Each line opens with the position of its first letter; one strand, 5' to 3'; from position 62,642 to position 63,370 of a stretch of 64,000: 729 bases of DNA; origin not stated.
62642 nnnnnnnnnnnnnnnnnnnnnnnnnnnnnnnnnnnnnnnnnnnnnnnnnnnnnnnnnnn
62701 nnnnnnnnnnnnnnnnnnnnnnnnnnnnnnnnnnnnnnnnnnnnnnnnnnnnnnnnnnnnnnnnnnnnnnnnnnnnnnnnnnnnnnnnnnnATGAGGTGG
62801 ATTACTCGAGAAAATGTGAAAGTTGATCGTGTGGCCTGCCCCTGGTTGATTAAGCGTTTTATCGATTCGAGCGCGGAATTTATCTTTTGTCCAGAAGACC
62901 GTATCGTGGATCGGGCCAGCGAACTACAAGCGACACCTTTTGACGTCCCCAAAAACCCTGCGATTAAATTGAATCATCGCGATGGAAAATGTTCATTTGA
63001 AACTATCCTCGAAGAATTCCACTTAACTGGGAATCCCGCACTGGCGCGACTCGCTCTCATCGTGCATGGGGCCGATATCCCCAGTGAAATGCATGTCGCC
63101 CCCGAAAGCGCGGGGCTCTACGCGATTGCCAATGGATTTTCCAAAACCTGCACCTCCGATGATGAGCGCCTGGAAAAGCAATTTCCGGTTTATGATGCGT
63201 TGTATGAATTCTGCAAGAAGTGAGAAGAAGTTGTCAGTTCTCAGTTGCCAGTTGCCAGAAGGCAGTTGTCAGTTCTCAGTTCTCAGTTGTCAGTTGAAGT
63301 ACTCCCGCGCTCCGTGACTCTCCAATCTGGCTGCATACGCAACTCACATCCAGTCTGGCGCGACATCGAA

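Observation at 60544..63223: ChrB_N-domain protein, MFS transporter and stand-alone ChrB_C-domain protein in a translationally coupled operon, without ChrA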

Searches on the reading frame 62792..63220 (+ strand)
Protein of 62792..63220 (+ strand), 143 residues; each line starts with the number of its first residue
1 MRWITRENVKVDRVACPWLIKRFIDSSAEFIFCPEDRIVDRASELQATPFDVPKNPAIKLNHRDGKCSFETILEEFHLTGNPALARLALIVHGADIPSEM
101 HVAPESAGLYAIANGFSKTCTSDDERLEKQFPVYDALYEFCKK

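Call 7: search_protein_families(library=pfam, proteins=[window:62792-63220:+], max_evalue=0.01)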
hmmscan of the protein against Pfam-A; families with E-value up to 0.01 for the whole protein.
window:62792-63220:+ (143 aa): 1 family
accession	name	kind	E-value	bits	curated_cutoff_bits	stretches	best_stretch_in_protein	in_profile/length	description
PF09828.14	ChrB_C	-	1.1e-44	152.5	25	1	3-141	1-132/132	ChrB, C-terminal domain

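Call 15: search_protein_families(library=ncbifam, proteins=[window:62792-63220:+], max_evalue=0.01)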
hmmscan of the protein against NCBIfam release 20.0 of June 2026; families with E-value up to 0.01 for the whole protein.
window:62792-63220:+ (143 aa): 0 families

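Call 16: find_homologous_proteins(query=window:62792-63220:+)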
Query window:62792-63220:+ (143 aa): 7987 proteins with E <= 0.001 among 8000 candidates; the best 120 are listed.
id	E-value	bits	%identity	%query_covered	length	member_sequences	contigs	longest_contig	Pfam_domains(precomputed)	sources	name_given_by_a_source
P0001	7.1e-93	326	100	100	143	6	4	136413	PF09828.15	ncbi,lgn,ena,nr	ncbi:MAG: chromate resistance protein [Acidobacteriia bacterium]|nr:chromate resistance protein [Ter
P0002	2.8e-81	288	88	100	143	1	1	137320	PF09828.15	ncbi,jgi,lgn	jgi:hypothetical protein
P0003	4.8e-80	284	86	100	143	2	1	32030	PF09828.15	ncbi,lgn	ncbi:MAG: chromate resistance protein ChrB domain-containing protein [Terriglobia bacterium]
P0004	3.2e-78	278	85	100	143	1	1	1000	PF09828.15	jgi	jgi:hypothetical protein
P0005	1.2e-71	257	80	99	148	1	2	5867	PF09828.15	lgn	-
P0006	3.7e-71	255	79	99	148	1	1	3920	PF09828.15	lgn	-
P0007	5.4e-71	255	77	99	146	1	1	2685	PF09828.15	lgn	-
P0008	3.7e-69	249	77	99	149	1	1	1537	PF09828.15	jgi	jgi:hypothetical protein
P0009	5.1e-66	239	73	100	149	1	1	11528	PF09828.15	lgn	-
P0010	6.6e-66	238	72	99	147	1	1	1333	PF09828.15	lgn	-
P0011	1.1e-63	231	70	99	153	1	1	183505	PF09828.15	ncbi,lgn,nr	ncbi:MAG: chromate resistance protein [Acidobacteriia bacterium]|nr:chromate resistance protein [Ter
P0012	2.8e-63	230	70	99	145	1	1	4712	PF09828.15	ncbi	-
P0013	5.6e-63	229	72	99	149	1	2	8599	PF09828.15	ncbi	-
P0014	3.5e-53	197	61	100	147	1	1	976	PF09828.15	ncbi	-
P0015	1.4e-52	195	62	100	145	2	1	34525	PF09828.15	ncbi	-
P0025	5.3e-52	193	61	100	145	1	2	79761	PF09828.15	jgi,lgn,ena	-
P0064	1.2e-50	189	61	99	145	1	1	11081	PF09828.15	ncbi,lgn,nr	ncbi:MAG TPA: chromate resistance protein ChrB domain-containing protein [Candidatus Limnocylindrale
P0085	2.6e-50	188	60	100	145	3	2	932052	PF09828.15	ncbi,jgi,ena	jgi:hypothetical protein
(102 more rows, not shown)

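Call 18: find_encoding_contigs(protein=P0001, flank=10000, max_places=6)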
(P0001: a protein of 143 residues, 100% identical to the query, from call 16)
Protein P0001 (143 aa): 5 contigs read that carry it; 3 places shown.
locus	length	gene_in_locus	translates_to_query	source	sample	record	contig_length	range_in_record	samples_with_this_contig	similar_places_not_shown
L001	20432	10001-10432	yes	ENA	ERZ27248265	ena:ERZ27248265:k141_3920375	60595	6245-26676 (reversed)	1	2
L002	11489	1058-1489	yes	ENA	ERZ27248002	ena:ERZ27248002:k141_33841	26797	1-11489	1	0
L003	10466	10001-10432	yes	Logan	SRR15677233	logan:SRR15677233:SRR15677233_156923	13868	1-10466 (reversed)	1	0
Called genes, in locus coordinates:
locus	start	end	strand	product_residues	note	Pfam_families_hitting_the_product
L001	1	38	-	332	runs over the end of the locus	PF01032:FecCD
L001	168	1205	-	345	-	PF01497:Peripla_BP_2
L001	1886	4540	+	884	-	-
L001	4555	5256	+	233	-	-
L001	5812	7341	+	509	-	PF24714:TOR1L1_N (faint), PF20168:PDS5 (faint), PF01602:Adaptin_N (faint), PF02985:HEAT (faint), PF12717:Cnd1 (faint), PF13513:HEAT_EZ (faint), PF13646:HEAT_2 (weak)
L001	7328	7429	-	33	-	-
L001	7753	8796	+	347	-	PF20229:ChrB_N, PF09828:ChrB_C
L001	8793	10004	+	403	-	PF05977:MFS_3, PF07690:MFS_1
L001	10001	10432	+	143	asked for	PF09828:ChrB_C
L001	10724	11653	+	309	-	PF07485:DUF1529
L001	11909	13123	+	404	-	PF12704:MacB_PCD, PF02687:FtsX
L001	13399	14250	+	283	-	PF14378:PAP2_3, PF01569:PAP2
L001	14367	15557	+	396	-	PF06925:MGDG_synth, PF04101:Glyco_tran_28_C, PF00534:Glycos_transf_1 (weak)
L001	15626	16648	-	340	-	PF00561:Abhydrolase_1, PF12146:Hydrolase_4, PF12697:Abhydrolase_6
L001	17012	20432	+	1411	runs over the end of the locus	-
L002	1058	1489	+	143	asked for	PF09828:ChrB_C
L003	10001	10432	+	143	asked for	PF09828:ChrB_C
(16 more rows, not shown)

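Call 36: search_dna_similar(query=L001:10724-11650:+, collection=plasmids, mode=protein, max_rows=40, rows=spread)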
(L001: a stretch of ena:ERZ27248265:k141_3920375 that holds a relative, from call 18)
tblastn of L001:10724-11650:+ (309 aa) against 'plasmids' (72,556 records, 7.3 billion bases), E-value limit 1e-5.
Records with a match: 112; places in all: 136; records where one place covers at least 80% of the query: 106.
Best place of each record, by identity: <60% 112.
By first word of the organism name: Streptomyces 21; Priestia 13; Sphingobium 10; Arthrobacter 8; Sphingomonas 6; Cupriavidus 6; Rhodococcus 5; Hymenobacter 5; Sphingopyxis 4; Methylocystis 4; and 20 more.
By predicted mobility (MOB-suite, as given by PLSDB): non-mobilizable 63; mobilizable 25; conjugative 24.
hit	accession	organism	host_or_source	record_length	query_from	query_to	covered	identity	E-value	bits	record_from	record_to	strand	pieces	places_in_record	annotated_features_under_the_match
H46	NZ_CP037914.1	Sphingomonas sp. AAP5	water column of an alpine lake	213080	26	307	91%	47.9%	3e-67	234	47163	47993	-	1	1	DUF1259 domain-containing protein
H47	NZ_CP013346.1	Sphingopyxis macrogoltabida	whole organism,activated sludge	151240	19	306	93%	45.9%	2e-69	240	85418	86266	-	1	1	DUF1259 domain-containing protein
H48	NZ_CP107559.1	Methylocystis sp. MJC1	whole organism,Alpine Peat Bogs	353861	2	307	99%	42.7%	7e-62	219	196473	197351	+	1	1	DUF1259 domain-containing protein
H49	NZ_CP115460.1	Sphingobium yanoikuyae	cell culture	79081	39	306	87%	48.5%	1e-65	229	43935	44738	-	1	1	DUF1259 domain-containing protein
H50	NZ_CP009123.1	Sphingopyxis fribergensis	soil sample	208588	39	306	87%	48.5%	2e-65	229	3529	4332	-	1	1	DUF1259 domain-containing protein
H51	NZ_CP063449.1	Novosphingobium sp. ES2-1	mixed culture,activated sludge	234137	39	306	87%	48.5%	2e-65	229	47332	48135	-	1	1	DUF1259 domain-containing protein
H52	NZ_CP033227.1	Sphingobium yanoikuyae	Mixed culture,wastewater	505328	39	306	87%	48.5%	2e-65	229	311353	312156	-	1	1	DUF1259 domain-containing protein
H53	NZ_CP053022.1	Sphingobium yanoikuyae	whole organism,River sediment ...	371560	39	306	87%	48.5%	2e-65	229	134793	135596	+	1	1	DUF1259 domain-containing protein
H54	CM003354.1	Sphingomonas sp. MEA3-1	single cell,soil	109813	26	309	92%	45.5%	2e-66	232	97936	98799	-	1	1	record has no annotation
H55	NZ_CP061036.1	Sphingomonas aliaeris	whole organism,Pork steak,pork steak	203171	39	308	87%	47.5%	4e-69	239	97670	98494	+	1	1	DUF1259 domain-containing protein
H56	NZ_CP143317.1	Methylocystis iwaonis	cell culture,rice rhizosphere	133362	14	307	95%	42.7%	1e-60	215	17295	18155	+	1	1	DUF1259 domain-containing protein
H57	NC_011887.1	Methylobacterium nodulans ORS 2060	-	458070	38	307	87%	45.5%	2e-59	212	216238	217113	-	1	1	DUF1259 domain-containing protein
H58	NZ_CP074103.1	Streptomyces mirabilis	fresh creek bank soil, topsoil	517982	36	307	88%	40.2%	4e-50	185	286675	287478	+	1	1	DUF1259 domain-containing protein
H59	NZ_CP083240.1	Ancylobacter polymorphus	activated sludge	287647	19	302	92%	37.5%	2e-52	203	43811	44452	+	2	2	none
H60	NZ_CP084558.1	Arthrobacter sp. FW306-05-C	isolate,terrestrial sediment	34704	33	308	89%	37.3%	4e-46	173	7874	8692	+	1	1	DUF1259 domain-containing protein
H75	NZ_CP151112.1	Cupriavidus metallidurans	-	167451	41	305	86%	32.4%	2e-29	204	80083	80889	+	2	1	DUF1259 domain-containing protein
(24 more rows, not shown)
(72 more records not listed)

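Call 37: get_annotated_region(hit=H75, flank=9000)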
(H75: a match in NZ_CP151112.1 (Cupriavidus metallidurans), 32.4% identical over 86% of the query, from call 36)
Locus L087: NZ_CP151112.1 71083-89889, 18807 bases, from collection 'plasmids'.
description: Cupriavidus metallidurans strain WXY105 plasmid p2, complete sequence
organism: Cupriavidus metallidurans (NCBI taxid 119219)
taxonomy: Bacteria; Pseudomonadota; Betaproteobacteria; Burkholderiales; Burkholderiaceae; Cupriavidus; Cupriavidus metallidurans
host: -; source: -; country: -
typing (MOB-suite, as given by PLSDB): conjugative; relaxase MOBP; mating-pair formation MPF_T
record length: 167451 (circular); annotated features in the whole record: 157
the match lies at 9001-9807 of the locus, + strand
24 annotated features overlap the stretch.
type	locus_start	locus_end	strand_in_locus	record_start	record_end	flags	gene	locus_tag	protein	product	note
predicted_resistance_gene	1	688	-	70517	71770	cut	cnrC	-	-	nickel efflux RND transporter outer membrane subunit CnrC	predicted by amrfinderplus; class NICKEL; identity 100.0%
CDS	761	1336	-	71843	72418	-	cnrH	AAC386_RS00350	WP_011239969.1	nickel resistance ECF sigma factor CnrH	-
CDS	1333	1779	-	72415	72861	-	cnrX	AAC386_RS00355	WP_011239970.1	periplasmic nickel sensor CnrX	-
predicted_resistance_gene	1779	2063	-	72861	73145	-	cnrY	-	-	nickel resistance system anti-sigma factor CnrY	predicted by amrfinderplus; class NICKEL; identity 100.0%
CDS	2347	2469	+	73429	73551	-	-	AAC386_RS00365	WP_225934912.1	YHYH domain-containing protein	-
CDS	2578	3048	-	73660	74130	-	-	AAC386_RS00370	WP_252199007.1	transcriptional regulator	-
CDS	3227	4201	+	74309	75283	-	-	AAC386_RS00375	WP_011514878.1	chromate resistance protein ChrB domain-containing protein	-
CDS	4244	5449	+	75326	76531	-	-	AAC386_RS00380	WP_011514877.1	chromate transporter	-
CDS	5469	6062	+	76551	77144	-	-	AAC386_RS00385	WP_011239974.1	Fe-Mn family superoxide dismutase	-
CDS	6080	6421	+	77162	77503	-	chrE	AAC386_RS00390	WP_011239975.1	rhodanese family chromate resistance protein ChrE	-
CDS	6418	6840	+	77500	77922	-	-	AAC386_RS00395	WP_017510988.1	chromate resistance protein ChrB domain-containing protein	-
CDS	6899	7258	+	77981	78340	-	-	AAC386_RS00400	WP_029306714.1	hypothetical protein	-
CDS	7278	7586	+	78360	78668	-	-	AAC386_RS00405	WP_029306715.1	hypothetical protein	-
CDS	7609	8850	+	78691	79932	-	-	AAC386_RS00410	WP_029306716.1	MFS transporter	GO:0055085 - transmembrane transport [Evidence IEA]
CDS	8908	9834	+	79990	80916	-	-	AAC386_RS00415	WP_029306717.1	DUF1259 domain-containing protein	-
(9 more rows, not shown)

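Call 38: get_annotated_region(hit=H50, flank=6000)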
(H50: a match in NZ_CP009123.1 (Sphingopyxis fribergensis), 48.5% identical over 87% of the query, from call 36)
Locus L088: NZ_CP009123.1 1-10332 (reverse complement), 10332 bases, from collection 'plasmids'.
description: Sphingopyxis fribergensis strain Kp5.2 plasmid pSfKp5.2, complete sequence
organism: Sphingopyxis fribergensis (NCBI taxid 1515612)
taxonomy: Bacteria; Pseudomonadota; Alphaproteobacteria; Sphingomonadales; Sphingomonadaceae; Sphingopyxis; Sphingopyxis fribergensis
host: -; source: soil sample; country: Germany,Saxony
typing (MOB-suite, as given by PLSDB): mobilizable; replicon rep_cluster_550; relaxase MOBF
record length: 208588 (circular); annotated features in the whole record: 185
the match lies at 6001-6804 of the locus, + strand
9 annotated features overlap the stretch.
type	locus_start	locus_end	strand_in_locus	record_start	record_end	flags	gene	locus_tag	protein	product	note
CDS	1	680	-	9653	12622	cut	-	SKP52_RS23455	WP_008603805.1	Tn3 family transposase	-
CDS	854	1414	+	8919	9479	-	-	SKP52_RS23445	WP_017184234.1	recombinase family protein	GO:0006310 - DNA recombination [Evidence IEA]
CDS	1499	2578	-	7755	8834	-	-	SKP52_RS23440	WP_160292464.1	Cj0069 family protein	-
CDS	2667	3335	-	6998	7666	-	-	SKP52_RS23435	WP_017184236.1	Fe-Mn family superoxide dismutase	-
CDS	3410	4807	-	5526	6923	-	chrA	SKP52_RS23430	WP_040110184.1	chromate efflux transporter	GO:0015703 - chromate transport [Evidence IEA]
CDS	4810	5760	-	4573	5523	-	-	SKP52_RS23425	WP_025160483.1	chromate resistance protein ChrB domain-containing protein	-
CDS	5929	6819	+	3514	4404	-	-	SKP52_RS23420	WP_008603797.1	DUF1259 domain-containing protein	-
CDS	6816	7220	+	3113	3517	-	-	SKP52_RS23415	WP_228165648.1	PepSY domain-containing protein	-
CDS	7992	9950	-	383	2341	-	-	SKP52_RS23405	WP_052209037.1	cytochrome c/FTR1 family iron permease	-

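Call 46: search_solved_structures(query=window:62792-63220:+, max_evalue=1)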
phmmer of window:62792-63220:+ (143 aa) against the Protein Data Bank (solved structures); distinct sequences matched with E-value up to 1: 2.
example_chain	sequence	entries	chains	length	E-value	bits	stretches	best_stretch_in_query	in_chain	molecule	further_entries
11iq_L6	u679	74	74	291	0.72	12.8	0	47-95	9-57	60S ribosomal protein L6 | eL6 | L6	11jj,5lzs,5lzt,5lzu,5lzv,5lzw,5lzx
7nfx_E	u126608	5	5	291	0.74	12.8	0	47-95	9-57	60S ribosomal protein L6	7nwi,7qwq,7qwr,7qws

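Call 57: predict_structure(alignment_id=A3)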
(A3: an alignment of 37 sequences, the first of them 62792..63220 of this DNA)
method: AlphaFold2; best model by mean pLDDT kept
length: 143 residues; sequences in the alignment: 37
mean_pLDDT: 91.8   pTM: 0.87
mean pLDDT of the five models: 91.8, 91.6, 91.3, 90.9, 90.5
residues with pLDDT >= 90: 103; 70-90: 36; 50-70: 4; < 50: 0
segments of 3 or more residues with pLDDT < 50: none
pLDDT, mean of each block of 10 residues (from residue 1): 87 86 96 93 96 89 92 96 97 91 94 90 87 91 95
secondary structure, 60 per line:
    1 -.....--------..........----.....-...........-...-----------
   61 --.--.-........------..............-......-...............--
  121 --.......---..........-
elements in order: E2-6 H15-24 E29-33 H35-45 E47-49 H68-75 H82-95 H97-102 H104-118 H123-129 H133-142

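Call 80: search_protein_families(library=pfam, proteins=[L001:11909-13120:+, L001:13399-14247:+], max_evalue=0.00001)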
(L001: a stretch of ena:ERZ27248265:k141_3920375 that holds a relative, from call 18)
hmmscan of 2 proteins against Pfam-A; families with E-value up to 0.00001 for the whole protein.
L001:11909-13120:+ (404 aa): 2 families
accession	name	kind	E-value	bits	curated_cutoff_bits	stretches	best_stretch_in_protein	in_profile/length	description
PF12704.14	MacB_PCD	-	4.4e-47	161.5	27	1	23-243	2-206/207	MacB-like periplasmic core domain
PF02687.27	FtsX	-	8.7e-19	68.2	25.5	1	285-397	3-120/120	FtsX-like permease C-terminal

L001:13399-14247:+ (283 aa): 2 families
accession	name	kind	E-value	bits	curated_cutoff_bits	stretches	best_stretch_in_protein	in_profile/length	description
PF14378.12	PAP2_3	-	6.7e-16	59.1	27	1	90-250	17-186/190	PAP2 superfamily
PF01569.27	PAP2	-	2.2e-07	31.1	27.2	1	184-258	47-124/130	PAP2 superfamily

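Call 81: find_encoding_contigs(protein=P0085, flank=6000, max_places=2)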
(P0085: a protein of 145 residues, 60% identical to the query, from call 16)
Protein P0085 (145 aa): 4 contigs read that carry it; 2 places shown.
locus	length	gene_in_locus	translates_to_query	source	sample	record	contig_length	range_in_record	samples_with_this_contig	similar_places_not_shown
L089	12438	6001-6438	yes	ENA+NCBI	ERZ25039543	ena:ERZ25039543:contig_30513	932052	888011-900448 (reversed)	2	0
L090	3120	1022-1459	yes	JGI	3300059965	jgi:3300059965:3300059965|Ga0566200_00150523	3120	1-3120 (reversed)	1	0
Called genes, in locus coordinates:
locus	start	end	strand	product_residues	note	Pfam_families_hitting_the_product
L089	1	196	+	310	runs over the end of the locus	PF20229:ChrB_N, PF09828:ChrB_C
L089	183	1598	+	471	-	PF02321:OEP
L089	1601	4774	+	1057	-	PF00873:ACR_tran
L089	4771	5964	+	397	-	PF25917:BSH_RND (weak), PF25919:BSH_CusB (weak), PF25973:BSH_CzcB, PF25954:Beta-barrel_RND_2, PF25989:YknX_C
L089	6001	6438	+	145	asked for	PF09828:ChrB_C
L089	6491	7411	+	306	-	PF07485:DUF1529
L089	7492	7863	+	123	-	-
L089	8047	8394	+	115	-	-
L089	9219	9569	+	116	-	-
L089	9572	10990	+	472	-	PF01609:DDE_Tnp_1 (weak)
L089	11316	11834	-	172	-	-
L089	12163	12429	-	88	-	-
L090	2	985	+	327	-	PF25917:BSH_RND (faint), PF25919:BSH_CusB (weak), PF25973:BSH_CzcB, PF25954:Beta-barrel_RND_2, PF25989:YknX_C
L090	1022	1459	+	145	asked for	PF09828:ChrB_C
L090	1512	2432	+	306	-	PF07485:DUF1529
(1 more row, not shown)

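Call 82: find_encoding_contigs(protein=P0025, flank=6000, max_places=2)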
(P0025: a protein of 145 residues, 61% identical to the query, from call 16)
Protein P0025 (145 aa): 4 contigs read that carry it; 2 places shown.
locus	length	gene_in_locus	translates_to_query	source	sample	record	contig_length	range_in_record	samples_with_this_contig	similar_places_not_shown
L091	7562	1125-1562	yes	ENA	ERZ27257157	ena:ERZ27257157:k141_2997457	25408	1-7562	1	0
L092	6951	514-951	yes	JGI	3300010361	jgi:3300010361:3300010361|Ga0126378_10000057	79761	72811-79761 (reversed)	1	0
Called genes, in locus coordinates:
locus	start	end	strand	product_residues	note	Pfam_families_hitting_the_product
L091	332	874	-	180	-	PF02620:YceD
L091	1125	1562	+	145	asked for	PF09828:ChrB_C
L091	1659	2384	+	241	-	PF06439:3keto-disac_hyd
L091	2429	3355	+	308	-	PF07485:DUF1529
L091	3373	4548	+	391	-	PF02417:Chromate_transp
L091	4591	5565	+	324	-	PF23381:Beta-prop_IFT122_1st (faint), PF25174:Beta-prop_THOC3, PF24796:WDR55 (faint), PF24817:WD40_WDHD1_1st (faint), PF25172:Beta-prop_WDR3_2nd (faint), PF25175:Beta-prop_WDR5 (faint), PF23414:Beta-prop_EML_2 (faint)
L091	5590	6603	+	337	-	-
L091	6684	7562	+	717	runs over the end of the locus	PF06452:CBM9_1 (weak), PF19313:DUF5916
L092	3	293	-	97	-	?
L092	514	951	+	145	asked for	PF09828:ChrB_C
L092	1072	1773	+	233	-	PF06439:3keto-disac_hyd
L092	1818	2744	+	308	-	PF07485:DUF1529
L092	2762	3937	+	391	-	PF02417:Chromate_transp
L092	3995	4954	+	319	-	PF25174:Beta-prop_THOC3, PF24796:WDR55 (faint), PF24817:WD40_WDHD1_1st (faint), PF25172:Beta-prop_WDR3_2nd (faint), PF25175:Beta-prop_WDR5 (faint), PF23414:Beta-prop_EML_2 (faint)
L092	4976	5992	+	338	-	-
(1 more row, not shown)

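Call 83: find_encoding_contigs(protein=P0064, flank=6000, max_places=2)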
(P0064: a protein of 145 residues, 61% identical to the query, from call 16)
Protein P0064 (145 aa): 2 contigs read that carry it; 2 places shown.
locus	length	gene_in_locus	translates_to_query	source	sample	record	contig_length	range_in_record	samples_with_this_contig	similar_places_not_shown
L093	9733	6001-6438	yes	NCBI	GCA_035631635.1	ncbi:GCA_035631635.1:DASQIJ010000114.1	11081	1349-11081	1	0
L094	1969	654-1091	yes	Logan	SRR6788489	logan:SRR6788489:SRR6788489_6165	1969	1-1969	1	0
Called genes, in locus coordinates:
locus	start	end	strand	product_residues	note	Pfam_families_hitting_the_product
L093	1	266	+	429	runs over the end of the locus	PF02321:OEP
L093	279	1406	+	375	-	PF25917:BSH_RND, PF25984:BSH_YknX, PF25954:Beta-barrel_RND_2, PF25967:RND-MFP_C, PF25975:CzcB_C (weak), PF25989:YknX_C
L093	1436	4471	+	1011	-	PF00873:ACR_tran, PF03176:MMPL (faint), PF02355:SecD_SecF_C (weak)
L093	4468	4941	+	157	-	PF00355:Rieske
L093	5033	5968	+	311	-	PF20229:ChrB_N, PF09828:ChrB_C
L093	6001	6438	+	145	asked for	PF09828:ChrB_C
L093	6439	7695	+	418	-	PF07690:MFS_1, PF12832:MFS_1_like (faint), PF07690:MFS_1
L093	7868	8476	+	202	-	PF06439:3keto-disac_hyd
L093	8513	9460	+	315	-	PF07485:DUF1529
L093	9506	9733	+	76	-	?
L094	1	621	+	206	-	?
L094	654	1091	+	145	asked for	PF09828:ChrB_C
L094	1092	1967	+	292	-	?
